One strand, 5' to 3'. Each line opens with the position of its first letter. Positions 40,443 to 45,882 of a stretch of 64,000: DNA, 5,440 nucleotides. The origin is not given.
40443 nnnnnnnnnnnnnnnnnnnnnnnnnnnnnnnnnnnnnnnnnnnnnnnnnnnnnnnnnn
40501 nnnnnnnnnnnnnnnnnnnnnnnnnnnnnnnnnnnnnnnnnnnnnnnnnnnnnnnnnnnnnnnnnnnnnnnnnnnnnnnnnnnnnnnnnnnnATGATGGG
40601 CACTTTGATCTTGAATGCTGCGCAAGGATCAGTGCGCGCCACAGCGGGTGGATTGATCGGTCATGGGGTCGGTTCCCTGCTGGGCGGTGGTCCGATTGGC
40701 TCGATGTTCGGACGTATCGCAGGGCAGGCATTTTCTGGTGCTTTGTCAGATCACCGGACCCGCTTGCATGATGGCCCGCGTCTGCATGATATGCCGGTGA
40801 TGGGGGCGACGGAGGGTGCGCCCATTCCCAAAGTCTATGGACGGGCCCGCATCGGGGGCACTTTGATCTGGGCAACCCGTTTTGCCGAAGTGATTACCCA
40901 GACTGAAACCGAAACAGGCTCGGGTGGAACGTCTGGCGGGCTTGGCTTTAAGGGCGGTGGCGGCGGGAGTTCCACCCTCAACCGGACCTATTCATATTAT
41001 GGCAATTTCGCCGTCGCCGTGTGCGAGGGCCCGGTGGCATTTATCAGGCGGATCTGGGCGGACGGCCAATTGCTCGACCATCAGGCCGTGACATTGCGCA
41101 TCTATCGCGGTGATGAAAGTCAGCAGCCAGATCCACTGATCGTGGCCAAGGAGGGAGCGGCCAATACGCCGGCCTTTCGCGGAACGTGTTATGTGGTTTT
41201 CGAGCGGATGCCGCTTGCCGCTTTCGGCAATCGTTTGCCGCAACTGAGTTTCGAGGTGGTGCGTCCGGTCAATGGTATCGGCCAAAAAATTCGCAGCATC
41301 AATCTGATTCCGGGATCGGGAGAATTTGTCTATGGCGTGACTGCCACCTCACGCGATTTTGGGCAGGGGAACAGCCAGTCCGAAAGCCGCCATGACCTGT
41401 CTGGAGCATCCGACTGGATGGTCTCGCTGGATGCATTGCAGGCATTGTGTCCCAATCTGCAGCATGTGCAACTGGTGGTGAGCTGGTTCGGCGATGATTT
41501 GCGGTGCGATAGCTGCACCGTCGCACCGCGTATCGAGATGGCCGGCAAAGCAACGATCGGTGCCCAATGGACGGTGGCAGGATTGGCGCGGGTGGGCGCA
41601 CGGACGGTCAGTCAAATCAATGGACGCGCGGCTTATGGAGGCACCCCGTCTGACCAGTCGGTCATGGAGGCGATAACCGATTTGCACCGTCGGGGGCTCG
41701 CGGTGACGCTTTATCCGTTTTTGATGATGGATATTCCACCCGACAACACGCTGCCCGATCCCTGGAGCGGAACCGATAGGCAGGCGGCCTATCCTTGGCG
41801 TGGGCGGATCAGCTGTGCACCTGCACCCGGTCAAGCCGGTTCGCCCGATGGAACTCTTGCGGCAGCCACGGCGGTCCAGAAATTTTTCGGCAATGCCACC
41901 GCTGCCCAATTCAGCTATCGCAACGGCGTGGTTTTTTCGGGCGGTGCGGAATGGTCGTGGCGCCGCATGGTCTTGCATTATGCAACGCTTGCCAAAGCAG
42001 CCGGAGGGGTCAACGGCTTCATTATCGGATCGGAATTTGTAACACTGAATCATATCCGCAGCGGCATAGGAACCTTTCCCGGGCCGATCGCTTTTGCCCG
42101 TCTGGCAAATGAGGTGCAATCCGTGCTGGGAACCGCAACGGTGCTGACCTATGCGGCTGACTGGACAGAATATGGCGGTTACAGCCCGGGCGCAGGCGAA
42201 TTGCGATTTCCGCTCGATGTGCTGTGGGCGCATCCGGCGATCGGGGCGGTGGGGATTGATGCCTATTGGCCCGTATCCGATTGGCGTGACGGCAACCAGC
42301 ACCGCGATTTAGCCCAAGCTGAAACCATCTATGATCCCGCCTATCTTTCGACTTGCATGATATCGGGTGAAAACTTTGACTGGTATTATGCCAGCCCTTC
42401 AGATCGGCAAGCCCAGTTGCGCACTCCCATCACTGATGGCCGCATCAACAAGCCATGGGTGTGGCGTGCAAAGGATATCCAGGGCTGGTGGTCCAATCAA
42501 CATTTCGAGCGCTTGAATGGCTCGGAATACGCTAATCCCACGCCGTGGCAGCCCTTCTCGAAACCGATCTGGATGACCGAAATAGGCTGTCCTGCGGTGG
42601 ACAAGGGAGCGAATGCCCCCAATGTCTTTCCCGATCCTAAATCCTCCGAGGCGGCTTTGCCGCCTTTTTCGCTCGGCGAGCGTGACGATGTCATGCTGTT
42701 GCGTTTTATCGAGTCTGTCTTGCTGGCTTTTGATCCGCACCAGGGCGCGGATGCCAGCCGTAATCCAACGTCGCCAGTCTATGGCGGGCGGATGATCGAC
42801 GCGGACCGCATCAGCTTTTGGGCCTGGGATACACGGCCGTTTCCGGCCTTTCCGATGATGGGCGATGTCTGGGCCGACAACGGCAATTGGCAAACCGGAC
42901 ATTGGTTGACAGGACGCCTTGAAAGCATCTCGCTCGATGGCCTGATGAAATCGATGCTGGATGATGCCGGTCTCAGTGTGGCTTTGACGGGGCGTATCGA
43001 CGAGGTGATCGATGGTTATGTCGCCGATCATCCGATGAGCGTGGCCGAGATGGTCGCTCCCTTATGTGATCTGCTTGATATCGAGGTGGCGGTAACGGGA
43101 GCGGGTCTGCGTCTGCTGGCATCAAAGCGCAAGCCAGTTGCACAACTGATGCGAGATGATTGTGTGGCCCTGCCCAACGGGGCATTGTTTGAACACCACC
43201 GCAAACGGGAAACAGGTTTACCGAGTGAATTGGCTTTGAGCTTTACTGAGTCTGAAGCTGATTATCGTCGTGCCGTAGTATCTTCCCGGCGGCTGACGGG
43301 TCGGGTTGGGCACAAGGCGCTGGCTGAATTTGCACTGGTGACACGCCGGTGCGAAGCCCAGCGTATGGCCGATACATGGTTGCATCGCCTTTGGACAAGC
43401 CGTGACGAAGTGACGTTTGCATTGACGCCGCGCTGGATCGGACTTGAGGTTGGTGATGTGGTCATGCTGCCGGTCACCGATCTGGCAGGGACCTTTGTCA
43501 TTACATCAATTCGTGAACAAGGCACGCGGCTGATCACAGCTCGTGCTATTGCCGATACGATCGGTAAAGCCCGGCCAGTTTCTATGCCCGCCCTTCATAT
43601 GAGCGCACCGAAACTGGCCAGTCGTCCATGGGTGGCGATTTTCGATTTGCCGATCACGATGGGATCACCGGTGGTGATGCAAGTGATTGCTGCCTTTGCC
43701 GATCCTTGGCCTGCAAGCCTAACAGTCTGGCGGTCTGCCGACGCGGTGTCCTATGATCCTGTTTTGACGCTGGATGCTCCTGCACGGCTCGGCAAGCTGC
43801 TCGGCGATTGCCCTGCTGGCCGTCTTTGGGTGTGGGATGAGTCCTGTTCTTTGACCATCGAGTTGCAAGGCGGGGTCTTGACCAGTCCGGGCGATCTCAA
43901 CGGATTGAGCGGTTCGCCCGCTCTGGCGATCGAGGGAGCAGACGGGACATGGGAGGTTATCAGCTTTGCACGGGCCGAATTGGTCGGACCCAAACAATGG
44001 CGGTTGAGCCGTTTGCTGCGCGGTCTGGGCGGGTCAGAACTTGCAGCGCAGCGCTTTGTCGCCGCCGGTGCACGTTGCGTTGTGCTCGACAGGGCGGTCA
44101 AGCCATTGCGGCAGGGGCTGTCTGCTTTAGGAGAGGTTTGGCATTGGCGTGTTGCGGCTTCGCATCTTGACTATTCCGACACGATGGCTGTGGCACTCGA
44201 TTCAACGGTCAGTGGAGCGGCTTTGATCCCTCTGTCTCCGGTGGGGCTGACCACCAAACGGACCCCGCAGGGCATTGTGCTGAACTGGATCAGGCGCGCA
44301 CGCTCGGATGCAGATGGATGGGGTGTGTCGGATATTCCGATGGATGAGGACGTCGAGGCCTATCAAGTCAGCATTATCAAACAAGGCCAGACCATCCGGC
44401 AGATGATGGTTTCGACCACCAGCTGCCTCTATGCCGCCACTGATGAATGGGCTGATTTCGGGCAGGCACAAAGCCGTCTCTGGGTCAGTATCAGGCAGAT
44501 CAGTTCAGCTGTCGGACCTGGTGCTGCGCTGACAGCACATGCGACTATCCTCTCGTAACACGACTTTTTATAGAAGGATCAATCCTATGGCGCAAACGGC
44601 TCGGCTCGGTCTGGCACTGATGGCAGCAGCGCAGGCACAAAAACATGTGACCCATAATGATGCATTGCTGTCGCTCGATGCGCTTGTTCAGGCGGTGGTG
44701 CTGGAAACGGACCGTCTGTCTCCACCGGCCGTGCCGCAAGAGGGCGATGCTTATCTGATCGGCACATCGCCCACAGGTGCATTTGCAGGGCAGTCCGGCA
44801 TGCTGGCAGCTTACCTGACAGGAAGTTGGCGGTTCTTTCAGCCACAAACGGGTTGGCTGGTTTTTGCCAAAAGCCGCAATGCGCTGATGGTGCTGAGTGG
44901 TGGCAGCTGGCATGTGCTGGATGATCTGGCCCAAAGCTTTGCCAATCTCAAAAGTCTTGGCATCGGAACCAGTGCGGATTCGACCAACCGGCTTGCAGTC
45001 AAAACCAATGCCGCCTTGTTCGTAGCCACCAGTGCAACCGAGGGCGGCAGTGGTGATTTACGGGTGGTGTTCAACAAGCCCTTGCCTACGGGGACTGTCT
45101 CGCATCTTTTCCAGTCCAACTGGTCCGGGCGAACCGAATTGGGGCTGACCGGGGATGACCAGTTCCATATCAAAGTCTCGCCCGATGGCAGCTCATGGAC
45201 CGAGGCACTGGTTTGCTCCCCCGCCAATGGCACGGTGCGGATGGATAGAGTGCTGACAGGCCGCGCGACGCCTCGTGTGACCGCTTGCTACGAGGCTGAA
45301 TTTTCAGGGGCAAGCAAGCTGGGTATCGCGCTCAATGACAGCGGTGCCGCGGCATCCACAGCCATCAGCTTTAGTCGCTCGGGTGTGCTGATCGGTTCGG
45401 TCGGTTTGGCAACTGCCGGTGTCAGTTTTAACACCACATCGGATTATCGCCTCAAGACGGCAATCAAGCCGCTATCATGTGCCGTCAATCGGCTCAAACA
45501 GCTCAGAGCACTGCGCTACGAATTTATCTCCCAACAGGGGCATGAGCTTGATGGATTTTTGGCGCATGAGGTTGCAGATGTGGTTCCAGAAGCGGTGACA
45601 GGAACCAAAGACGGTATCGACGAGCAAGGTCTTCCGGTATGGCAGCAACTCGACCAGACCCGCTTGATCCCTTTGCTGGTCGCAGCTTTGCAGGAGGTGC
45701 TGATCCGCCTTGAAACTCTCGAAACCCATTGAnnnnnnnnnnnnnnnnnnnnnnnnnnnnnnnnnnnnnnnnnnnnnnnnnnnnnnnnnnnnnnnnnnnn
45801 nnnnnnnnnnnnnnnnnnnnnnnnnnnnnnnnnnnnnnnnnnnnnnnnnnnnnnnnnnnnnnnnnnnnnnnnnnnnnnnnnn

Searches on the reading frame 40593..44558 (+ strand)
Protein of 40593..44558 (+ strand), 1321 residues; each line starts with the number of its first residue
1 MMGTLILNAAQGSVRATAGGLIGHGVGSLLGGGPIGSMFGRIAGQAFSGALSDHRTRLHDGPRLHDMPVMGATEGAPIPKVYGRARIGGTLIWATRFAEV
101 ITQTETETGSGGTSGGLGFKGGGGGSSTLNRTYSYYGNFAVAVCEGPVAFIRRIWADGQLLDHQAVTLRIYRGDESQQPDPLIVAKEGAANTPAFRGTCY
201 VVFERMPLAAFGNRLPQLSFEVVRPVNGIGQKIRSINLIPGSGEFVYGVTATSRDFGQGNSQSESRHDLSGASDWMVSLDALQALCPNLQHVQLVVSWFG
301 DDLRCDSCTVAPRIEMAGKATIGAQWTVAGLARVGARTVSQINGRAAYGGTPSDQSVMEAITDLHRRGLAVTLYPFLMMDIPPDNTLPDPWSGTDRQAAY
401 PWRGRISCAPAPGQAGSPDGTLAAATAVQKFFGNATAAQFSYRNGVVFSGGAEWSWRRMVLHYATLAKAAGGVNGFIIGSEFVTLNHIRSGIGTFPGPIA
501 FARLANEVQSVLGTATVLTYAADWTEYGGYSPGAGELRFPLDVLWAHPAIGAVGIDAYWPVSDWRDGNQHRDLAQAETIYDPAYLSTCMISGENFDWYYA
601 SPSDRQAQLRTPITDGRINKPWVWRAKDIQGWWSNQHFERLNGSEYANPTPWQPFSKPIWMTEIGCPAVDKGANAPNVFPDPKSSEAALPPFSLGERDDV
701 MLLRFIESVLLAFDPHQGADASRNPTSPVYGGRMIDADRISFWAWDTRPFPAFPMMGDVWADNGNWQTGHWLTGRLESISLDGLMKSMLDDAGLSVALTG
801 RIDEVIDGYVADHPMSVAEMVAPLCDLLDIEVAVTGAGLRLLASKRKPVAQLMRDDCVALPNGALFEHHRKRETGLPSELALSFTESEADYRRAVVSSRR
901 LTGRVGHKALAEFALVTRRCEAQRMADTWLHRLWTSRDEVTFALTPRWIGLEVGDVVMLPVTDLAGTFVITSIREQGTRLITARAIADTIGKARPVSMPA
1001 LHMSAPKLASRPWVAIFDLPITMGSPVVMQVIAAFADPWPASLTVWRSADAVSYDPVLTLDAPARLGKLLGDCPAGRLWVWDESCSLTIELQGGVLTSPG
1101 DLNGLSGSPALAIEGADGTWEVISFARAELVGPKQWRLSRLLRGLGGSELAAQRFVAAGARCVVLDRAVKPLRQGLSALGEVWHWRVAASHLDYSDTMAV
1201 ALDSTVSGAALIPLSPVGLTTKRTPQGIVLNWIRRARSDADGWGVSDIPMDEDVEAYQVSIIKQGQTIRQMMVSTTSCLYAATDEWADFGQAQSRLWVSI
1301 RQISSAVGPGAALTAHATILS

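Call 39: search_protein_families(library=pfam, proteins=[window:40593-44558:+], max_evalue=0.001)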
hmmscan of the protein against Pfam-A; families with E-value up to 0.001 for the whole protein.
window:40593-44558:+ (1321 aa): 4 families
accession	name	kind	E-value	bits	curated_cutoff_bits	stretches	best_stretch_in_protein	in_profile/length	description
PF13547.12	GTA_TIM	-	3.9e-126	420.9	27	1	454-754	1-299/299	GTA TIM-barrel-like domain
PF13550.12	Phage-tail_3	-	6.7e-32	111.1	23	1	813-973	2-162/164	Putative phage tail protein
PF23666.2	Rcc01698_C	-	9.9e-24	84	27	1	1064-1163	1-98/98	Rcc01698-like, C-terminal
PF22612.2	GH113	-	2.3e-05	24.4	27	0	654-681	207-234/289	Glycoside Hydrolase Family 113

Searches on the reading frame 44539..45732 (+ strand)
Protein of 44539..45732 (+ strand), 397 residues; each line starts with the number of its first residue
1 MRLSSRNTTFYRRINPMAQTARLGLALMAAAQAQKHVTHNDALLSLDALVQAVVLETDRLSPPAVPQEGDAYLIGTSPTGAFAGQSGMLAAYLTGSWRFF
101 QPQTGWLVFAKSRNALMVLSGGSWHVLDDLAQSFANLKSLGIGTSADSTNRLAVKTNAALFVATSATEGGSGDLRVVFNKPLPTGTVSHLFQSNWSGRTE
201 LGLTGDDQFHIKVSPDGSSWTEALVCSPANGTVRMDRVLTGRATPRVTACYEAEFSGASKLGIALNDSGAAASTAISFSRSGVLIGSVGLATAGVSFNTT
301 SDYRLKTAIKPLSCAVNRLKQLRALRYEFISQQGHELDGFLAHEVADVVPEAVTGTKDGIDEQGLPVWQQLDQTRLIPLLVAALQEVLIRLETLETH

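Call 61: search_protein_families(library=pfam, proteins=[window:44539-45732:+], max_evalue=0.0001)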
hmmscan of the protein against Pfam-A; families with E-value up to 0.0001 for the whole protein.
window:44539-45732:+ (397 aa): 2 families
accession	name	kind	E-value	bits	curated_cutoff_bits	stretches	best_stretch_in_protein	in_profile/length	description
PF10983.13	DUF2793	-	3e-28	98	27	1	39-124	1-86/87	Protein of unknown function (DUF2793)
PF13884.11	Peptidase_S74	-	2.3e-07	31.4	22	1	301-354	1-58/58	Chaperone of endosialidase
